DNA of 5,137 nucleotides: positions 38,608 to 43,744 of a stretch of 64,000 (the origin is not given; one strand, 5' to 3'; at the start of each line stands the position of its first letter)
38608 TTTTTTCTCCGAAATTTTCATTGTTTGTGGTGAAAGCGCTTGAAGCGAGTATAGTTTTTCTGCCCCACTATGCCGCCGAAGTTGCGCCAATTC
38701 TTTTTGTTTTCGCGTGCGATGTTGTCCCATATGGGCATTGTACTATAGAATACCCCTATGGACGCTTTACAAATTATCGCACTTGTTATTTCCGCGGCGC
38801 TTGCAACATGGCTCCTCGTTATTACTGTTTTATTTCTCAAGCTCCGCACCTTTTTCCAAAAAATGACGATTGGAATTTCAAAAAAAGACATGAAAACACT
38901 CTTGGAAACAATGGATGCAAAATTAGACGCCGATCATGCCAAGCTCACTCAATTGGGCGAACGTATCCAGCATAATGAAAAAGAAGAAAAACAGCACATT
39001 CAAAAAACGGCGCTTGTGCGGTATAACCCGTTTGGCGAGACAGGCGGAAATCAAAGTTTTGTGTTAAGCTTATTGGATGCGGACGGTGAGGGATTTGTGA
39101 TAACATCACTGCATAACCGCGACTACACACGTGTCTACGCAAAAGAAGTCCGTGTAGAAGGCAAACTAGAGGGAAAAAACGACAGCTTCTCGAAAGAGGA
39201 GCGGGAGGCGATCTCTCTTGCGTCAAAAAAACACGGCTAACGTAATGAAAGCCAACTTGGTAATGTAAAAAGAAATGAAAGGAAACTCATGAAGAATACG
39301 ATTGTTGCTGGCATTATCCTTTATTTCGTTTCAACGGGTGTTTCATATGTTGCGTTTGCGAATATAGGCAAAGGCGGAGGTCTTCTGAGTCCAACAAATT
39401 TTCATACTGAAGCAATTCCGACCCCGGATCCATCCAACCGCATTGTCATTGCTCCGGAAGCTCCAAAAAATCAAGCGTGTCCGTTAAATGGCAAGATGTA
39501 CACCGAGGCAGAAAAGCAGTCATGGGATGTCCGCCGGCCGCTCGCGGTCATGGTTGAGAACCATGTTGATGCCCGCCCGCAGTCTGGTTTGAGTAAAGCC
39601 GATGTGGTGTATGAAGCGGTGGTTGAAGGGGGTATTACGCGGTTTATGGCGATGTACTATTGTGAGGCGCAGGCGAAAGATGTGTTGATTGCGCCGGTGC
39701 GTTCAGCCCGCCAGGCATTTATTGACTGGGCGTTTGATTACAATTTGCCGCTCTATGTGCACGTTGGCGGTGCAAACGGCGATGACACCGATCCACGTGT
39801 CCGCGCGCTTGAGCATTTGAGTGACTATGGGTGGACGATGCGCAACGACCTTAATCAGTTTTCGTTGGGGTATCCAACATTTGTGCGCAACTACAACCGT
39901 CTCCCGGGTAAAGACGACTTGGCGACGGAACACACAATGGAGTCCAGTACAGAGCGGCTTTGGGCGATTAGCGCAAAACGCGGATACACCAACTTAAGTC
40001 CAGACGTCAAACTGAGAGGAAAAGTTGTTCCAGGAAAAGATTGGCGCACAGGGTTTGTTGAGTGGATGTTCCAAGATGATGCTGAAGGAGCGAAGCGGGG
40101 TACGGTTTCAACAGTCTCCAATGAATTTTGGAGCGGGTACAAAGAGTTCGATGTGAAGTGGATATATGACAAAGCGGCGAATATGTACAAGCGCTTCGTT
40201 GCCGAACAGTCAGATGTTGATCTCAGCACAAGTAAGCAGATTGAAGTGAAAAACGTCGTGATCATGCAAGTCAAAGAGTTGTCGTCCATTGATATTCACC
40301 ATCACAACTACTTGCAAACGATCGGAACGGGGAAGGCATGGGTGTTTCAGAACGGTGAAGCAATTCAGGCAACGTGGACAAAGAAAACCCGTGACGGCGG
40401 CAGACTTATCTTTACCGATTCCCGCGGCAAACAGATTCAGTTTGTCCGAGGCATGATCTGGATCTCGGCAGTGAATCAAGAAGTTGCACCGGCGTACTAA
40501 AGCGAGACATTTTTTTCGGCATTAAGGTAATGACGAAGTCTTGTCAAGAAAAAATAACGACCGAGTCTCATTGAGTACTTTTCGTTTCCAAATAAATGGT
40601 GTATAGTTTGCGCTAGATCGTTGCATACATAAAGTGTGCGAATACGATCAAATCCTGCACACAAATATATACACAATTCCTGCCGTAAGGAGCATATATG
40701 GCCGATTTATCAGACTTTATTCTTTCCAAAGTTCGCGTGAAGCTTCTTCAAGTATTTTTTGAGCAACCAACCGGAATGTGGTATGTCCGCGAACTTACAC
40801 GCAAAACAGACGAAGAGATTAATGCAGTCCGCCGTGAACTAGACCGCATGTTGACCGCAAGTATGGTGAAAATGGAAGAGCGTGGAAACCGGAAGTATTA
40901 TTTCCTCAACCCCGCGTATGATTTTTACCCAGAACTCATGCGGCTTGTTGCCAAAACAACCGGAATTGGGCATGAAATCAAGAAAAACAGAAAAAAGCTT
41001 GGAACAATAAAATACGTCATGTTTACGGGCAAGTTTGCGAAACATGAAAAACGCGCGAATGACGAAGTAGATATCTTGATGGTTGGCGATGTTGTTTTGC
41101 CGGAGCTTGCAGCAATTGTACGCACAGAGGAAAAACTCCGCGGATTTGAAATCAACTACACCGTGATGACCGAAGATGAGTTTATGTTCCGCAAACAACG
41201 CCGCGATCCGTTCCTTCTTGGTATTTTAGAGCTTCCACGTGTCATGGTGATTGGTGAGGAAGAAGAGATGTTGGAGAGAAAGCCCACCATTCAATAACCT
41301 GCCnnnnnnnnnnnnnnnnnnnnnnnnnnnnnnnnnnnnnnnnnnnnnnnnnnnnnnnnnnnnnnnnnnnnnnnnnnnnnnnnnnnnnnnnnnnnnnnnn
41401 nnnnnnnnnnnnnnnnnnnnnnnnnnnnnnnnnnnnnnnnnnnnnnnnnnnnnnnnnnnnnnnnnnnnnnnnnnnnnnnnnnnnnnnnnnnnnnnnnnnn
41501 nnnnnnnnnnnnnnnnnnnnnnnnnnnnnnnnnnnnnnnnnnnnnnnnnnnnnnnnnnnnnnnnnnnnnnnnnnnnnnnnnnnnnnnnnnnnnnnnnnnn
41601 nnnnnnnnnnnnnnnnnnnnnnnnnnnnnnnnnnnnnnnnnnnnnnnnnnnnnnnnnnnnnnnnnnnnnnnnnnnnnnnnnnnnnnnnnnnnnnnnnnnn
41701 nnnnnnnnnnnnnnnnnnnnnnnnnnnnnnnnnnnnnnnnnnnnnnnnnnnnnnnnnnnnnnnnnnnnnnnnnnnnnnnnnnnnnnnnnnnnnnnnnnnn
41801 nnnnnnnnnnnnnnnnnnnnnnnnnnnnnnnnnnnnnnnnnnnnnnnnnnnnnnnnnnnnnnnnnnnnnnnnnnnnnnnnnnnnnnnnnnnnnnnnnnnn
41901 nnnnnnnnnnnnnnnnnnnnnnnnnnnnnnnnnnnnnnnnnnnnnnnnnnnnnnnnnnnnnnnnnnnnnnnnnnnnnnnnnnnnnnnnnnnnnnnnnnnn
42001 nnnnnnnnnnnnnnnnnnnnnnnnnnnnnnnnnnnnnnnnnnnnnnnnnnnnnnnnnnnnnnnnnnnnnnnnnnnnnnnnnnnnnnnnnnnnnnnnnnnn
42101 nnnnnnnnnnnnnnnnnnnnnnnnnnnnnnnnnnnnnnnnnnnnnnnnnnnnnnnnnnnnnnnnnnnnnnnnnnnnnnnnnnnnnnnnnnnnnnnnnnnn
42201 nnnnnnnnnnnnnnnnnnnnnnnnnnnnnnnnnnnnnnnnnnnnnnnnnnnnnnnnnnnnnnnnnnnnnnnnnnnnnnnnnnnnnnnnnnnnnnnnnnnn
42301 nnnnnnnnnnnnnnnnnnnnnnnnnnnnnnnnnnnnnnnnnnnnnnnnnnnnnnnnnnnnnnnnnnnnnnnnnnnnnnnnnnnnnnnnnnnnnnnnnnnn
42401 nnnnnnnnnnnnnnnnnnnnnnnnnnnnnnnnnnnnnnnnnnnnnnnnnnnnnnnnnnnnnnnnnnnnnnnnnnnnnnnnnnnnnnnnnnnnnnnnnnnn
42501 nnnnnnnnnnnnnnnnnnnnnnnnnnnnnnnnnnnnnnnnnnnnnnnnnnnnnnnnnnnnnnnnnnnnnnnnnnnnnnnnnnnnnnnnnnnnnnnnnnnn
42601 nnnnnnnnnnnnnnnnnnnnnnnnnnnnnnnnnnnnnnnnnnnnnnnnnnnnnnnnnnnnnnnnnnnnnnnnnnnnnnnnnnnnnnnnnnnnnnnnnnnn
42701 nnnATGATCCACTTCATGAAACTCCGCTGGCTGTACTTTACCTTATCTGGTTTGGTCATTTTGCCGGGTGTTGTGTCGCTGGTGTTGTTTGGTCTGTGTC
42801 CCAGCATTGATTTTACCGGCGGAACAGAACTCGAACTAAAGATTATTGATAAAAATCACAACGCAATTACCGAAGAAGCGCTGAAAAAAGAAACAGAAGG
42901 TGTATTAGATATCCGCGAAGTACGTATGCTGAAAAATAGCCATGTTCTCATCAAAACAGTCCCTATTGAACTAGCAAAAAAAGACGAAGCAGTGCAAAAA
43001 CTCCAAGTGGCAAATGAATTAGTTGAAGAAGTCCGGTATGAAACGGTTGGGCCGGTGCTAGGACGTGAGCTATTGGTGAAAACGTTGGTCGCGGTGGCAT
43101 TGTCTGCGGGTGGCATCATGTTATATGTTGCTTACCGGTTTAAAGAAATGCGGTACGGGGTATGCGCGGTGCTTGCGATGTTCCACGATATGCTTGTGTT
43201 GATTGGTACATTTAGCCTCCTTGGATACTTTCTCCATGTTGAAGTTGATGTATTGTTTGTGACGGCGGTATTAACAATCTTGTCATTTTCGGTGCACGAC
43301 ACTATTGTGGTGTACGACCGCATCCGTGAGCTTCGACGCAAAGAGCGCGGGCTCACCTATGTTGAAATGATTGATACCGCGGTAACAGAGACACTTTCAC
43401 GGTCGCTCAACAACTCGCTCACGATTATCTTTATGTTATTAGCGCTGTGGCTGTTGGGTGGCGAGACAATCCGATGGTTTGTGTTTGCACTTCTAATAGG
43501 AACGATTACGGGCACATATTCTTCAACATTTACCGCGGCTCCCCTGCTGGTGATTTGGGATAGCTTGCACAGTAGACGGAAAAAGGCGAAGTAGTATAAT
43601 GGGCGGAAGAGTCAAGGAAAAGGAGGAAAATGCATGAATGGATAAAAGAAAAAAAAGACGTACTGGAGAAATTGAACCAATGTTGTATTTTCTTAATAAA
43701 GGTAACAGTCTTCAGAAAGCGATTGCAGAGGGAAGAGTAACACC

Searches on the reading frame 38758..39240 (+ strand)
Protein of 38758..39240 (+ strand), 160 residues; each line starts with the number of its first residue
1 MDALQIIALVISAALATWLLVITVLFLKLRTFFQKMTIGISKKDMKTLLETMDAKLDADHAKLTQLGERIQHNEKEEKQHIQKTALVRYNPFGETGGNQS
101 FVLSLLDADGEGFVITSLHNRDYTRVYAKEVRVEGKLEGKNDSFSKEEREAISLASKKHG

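Call 10: search_protein_families(library=pfam, proteins=[window:38758-39240:+], max_evalue=0.01)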
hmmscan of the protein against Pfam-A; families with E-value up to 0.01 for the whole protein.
window:38758-39240:+ (160 aa): 1 family
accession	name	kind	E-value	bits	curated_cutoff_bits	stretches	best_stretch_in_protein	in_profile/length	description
PF14584.11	DUF4446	-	6.3e-30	104.6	27.4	1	6-155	4-149/150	Protein of unknown function (DUF4446)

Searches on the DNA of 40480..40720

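Call 58: search_rna_families(source=window, start=40480, end=40720, threshold=evalue, max_evalue=1)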
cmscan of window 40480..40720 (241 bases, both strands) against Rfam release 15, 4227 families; matches with E-value up to 1: 1.
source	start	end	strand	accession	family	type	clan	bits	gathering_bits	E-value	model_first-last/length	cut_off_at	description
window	40527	40563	+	RF01100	PK-BYV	Cis-reg;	-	25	50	0.0017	1-40/40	no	3'-terminal pseudoknot in BYV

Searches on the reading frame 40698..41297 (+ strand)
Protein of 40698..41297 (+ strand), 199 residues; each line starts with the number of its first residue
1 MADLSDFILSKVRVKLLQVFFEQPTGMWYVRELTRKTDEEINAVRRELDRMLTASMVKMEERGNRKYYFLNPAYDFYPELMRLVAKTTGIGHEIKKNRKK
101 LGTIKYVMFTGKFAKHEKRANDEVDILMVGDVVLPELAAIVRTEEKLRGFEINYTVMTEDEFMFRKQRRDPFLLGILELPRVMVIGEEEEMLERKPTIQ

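Call 10: search_protein_families(library=pfam, proteins=[window:40698-41297:+], max_evalue=0.01)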
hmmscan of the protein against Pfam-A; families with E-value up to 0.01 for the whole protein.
window:40698-41297:+ (199 aa): 2 families
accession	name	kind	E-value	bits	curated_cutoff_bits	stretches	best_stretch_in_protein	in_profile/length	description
PF25212.1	HVO_A0114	-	0.00033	20.8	27.6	1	8-67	19-76/84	HVO_A0114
PF24033.1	DUF7342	-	0.0016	18.9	31.6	1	35-88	25-78/150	Family of unknown function (DUF7342)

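Call 14: find_related_loci(query=window:40698-41297:+, collection=genome_contigs, flank=3000)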
Query window:40698-41297:+ (199 aa) in genome_contigs; peptide patterns used: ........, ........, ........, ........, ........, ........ (x = any residue, [..] = any of these).
30 stretches matched a pattern; 3 encode a relative of the query (tblastn E <= 1e-3); 3 distinct loci.
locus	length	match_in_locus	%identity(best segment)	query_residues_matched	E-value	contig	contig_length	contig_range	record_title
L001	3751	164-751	81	1-196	2e-107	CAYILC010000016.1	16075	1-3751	MAG TPA_asm: uncultured Pseudomonadales bacterium isolate ERP119705_co23_558 genome assembly, contig: NODE_3457_length_1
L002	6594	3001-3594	79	1-198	2e-106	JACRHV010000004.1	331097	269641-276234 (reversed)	MAG: Candidatus Paceibacterota bacterium isolate NC_groundwater_1786_Pr3_B-0.1um_43_18 SR-2_scaffold_141_1480133, whole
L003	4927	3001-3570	43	4-193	9e-44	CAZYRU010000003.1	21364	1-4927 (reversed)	MAG TPA_asm: uncultured Gammaproteobacteria bacterium isolate SRP167436_co1_107 genome assembly, contig: NODE_3797_lengt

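Call 22: find_encoding_contigs(protein=window:40698-41297:+, flank=3000, max_places=10)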
Protein window:40698-41297:+ (199 aa): 23 contigs read that carry it; 4 places shown.
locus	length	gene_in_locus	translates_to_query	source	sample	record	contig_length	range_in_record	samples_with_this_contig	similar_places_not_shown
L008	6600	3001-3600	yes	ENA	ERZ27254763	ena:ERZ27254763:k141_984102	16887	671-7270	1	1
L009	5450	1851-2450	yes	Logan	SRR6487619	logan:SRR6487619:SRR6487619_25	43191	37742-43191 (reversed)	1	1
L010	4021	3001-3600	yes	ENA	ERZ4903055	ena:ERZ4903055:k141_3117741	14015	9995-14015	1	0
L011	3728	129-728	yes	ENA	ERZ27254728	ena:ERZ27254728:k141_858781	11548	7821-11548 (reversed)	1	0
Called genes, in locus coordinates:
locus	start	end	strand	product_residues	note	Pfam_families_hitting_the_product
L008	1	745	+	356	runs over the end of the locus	PF02073:Peptidase_M29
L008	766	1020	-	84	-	-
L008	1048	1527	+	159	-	PF14584:DUF4446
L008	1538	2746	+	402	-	PF11258:DUF3048, PF17479:DUF3048_C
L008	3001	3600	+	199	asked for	-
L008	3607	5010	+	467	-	PF21760:SecD_1st, PF22599:SecDF_P1_head, PF00873:ACR_tran, PF02355:SecD_SecF_C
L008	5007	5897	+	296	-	PF07549:Sec_GG (weak), PF02355:SecD_SecF_C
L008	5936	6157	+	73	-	-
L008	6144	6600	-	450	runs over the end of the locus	PF01743:PolyA_pol, PF12627:PolyA_pol_RNAbd, PF01966:HD, PF13735:tRNA_NucTran2_2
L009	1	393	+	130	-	?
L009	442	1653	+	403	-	PF11258:DUF3048, PF17479:DUF3048_C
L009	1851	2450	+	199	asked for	-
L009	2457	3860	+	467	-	PF21760:SecD_1st, PF22599:SecDF_P1_head, PF00873:ACR_tran, PF02355:SecD_SecF_C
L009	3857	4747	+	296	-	PF02355:SecD_SecF_C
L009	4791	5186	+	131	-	-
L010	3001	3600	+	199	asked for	-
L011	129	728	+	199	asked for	-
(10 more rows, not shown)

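Call 24: find_homologous_proteins(query=window:40698-41297:+, max_evalue=1e-20)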
Query window:40698-41297:+ (199 aa): 3800 proteins with E <= 1e-20 among 3984 candidates; the best 120 are listed.
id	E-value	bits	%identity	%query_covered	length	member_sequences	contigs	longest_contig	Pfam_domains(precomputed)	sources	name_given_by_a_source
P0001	2.9e-124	430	100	100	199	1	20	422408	-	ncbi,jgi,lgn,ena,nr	ncbi:MAG TPA: hypothetical protein DCX25_02685 [Candidatus Pacebacteria bacterium]|nr:MAG: Transcrip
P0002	1.3e-123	428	99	100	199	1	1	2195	-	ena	-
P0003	2.0e-123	427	99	100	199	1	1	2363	-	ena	-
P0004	3.3e-123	426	99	100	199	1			-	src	-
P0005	4.1e-123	426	99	100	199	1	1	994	-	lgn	-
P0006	2.1e-103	362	82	99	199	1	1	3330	-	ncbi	-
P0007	5.8e-103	360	82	99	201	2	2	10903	-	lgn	-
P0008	2.0e-101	355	82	99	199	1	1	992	-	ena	-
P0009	1.1e-98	346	80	99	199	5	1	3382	-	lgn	-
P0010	1.3e-98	346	79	98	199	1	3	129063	-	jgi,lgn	-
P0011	3.0e-98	345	79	98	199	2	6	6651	-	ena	-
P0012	5.4e-98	344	81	98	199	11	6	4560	-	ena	-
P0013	7.1e-98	344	79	99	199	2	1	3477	-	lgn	-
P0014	9.9e-98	343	77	99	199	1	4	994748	-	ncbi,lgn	-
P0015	1.3e-97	343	78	99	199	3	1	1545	-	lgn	-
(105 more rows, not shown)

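Call 28: find_encoding_contigs(protein=P0006, flank=3000)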
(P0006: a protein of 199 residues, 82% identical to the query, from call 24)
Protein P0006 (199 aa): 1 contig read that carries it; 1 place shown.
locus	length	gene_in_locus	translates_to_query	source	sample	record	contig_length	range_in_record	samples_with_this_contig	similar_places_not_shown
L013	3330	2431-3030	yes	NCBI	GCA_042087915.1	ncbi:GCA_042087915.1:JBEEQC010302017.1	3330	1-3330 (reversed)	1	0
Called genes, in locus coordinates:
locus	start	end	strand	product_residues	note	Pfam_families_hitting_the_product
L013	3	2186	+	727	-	?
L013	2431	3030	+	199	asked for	-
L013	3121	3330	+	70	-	?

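Call 29: find_encoding_contigs(protein=P0007, flank=10000)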
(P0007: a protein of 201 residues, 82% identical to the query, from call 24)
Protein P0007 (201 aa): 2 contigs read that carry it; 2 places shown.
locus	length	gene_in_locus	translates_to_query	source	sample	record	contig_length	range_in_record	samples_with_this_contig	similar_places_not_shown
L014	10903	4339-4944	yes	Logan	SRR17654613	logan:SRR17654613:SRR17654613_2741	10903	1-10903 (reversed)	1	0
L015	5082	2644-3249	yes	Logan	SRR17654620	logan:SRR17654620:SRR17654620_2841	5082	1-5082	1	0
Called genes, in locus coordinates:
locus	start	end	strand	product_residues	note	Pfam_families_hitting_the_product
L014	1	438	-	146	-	?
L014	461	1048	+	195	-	PF01725:Ham1p_like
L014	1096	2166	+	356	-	PF02073:Peptidase_M29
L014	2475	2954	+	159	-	PF14584:DUF4446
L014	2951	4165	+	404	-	PF11258:DUF3048, PF17479:DUF3048_C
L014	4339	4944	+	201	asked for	-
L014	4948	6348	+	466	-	PF21760:SecD_1st, PF22599:SecDF_P1_head, PF00873:ACR_tran (weak), PF02355:SecD_SecF_C, PF03176:MMPL (faint)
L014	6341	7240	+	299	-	PF02355:SecD_SecF_C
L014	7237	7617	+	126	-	-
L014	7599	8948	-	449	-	PF01743:PolyA_pol, PF12627:PolyA_pol_RNAbd, PF01966:HD (weak), PF13735:tRNA_NucTran2_2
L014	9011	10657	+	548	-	PF01368:DHH, PF02272:DHHA1, PF17768:RecJ_OB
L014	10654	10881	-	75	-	-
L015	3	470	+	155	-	?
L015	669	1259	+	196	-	PF14584:DUF4446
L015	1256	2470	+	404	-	PF11258:DUF3048, PF17479:DUF3048_C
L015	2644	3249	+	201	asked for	-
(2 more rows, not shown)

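Call 50: find_encoding_contigs(protein=P0002, flank=3000)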
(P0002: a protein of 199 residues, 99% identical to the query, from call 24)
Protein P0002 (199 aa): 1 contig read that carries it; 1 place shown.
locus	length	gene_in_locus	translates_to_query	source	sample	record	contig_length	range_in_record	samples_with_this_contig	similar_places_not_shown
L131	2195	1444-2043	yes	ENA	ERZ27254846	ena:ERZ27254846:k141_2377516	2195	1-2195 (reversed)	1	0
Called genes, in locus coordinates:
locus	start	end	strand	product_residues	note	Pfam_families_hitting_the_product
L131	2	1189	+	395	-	?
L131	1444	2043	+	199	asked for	-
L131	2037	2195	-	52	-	?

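Call 51: find_encoding_contigs(protein=P0003, flank=3000)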
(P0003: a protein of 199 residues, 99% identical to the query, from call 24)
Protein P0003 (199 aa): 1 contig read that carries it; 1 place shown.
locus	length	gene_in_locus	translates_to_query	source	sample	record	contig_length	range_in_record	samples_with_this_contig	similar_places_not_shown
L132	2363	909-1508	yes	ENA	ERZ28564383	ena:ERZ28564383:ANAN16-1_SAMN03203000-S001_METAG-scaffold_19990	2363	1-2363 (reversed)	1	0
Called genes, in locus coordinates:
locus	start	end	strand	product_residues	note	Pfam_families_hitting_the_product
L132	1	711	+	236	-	?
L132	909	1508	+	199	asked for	-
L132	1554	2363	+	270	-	?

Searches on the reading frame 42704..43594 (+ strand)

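Call 10: search_protein_families(library=pfam, proteins=[window:42704-43594:+], max_evalue=0.01)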
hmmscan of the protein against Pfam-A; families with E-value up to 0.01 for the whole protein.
window:42704-43594:+ (296 aa): 2 families
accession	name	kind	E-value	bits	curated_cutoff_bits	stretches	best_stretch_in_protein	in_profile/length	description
PF02355.23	SecD_SecF_C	-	8.5e-51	172.5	20.5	1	103-285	9-186/189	Protein export membrane protein SecD/SecF, C-terminal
PF07549.19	Sec_GG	-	0.00099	19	20.3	1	25-46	2-23/28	SecD/SecF GG Motif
